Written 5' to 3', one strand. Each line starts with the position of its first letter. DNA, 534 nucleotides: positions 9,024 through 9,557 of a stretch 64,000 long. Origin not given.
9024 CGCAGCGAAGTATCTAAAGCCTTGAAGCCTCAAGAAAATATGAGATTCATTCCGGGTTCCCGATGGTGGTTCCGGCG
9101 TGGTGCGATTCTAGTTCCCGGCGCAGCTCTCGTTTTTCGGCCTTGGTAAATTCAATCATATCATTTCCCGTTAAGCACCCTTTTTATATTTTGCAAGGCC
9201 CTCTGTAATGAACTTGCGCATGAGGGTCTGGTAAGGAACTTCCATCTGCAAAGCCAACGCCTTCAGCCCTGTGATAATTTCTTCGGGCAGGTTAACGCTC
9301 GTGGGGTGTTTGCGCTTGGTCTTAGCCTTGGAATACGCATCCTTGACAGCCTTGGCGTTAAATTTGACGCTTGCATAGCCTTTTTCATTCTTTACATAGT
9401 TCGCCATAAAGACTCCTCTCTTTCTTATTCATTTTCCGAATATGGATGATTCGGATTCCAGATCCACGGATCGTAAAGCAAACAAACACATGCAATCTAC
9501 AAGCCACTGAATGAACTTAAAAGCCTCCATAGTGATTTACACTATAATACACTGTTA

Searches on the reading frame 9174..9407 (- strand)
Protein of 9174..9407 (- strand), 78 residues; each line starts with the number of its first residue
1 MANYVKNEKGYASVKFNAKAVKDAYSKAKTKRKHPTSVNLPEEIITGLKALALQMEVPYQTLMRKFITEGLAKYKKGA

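Call 95: search_protein_families(library=pfam, proteins=[window:9174-9407:-], max_evalue=0.01)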
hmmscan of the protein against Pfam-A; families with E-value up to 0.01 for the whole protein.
seq(78 aa): 1 family
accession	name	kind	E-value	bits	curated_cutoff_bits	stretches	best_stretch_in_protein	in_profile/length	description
PF12441.14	CopG_antitoxin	-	1.1e-05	26.5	28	1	31-69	40-78/79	CopG antitoxin of type II toxin-antitoxin system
